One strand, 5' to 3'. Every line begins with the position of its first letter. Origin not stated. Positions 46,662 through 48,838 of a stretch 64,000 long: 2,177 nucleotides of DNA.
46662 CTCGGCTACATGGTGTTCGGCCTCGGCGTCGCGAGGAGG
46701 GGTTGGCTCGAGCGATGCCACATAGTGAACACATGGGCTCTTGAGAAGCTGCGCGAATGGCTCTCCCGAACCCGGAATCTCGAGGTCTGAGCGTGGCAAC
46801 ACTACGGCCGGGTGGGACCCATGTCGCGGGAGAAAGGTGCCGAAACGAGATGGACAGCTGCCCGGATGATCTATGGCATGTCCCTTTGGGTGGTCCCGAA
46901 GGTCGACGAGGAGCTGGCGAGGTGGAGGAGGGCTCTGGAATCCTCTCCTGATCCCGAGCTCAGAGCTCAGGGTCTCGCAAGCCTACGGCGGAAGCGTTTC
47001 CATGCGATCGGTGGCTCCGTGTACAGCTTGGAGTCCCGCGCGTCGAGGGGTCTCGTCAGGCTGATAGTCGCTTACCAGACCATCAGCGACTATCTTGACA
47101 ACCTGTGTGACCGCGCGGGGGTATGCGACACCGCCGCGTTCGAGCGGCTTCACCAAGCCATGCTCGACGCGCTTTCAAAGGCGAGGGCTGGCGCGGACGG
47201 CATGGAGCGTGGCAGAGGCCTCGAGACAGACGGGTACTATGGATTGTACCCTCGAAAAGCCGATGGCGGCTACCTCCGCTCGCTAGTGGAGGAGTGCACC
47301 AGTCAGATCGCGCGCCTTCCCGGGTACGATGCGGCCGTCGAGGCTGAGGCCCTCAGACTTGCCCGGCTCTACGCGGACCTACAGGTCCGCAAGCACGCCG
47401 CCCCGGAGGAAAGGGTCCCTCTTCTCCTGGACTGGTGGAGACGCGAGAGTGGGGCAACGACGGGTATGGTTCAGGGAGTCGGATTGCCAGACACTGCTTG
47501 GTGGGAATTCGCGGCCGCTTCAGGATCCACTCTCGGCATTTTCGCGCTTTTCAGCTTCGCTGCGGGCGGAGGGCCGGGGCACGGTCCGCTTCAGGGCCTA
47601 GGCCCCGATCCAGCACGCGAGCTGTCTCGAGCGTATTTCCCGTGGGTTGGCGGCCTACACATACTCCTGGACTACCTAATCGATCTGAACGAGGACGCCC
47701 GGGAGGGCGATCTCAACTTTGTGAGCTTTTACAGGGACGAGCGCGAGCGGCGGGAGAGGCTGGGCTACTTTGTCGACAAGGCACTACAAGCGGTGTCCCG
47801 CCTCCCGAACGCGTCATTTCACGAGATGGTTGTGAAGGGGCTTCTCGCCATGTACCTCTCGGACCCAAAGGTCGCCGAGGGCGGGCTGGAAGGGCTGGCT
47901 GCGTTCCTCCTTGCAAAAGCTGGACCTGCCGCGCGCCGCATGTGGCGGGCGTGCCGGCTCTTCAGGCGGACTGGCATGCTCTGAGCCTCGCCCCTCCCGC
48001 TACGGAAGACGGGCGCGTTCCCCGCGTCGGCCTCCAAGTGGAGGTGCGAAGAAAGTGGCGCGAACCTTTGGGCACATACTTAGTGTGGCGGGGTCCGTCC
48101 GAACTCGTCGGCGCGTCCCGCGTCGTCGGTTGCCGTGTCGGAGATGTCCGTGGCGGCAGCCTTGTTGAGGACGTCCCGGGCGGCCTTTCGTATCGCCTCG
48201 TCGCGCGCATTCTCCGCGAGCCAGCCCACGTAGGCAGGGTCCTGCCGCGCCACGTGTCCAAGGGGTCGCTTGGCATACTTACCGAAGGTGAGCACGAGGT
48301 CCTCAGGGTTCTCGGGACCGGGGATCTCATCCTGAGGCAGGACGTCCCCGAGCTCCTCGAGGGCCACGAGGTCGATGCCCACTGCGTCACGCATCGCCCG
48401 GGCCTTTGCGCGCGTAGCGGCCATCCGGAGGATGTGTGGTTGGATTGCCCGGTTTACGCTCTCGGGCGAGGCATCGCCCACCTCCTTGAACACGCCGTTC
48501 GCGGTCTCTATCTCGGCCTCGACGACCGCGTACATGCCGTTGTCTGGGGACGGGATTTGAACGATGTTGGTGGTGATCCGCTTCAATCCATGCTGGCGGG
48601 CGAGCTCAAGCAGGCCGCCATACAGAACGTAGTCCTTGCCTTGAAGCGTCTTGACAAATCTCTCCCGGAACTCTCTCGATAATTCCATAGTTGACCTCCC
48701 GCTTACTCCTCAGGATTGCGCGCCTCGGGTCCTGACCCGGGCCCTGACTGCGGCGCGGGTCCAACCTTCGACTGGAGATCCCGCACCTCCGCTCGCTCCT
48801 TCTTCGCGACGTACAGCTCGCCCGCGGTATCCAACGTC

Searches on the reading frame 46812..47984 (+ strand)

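Call 20: search_protein_families(library=pfam, proteins=[window:46812-47984:+])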
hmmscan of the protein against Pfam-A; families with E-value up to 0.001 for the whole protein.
window:46812-47984:+ (390 aa): 1 family
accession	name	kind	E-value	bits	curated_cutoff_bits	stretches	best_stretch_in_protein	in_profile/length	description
PF10776.14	DUF2600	-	2.6e-111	372.1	25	1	29-385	1-328/328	Protein of unknown function (DUF2600)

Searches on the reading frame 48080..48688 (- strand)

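Call 20: search_protein_families(library=pfam, proteins=[window:48080-48688:-])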
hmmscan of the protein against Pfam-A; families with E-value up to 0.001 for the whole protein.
window:48080-48688:- (202 aa): 1 family
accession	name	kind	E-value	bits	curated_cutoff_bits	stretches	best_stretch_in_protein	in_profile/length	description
PF20600.3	ExoX-like_C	-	1.2e-05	25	26.5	1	133-160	1-28/30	Exodeoxyribonuclease X-like C-terminal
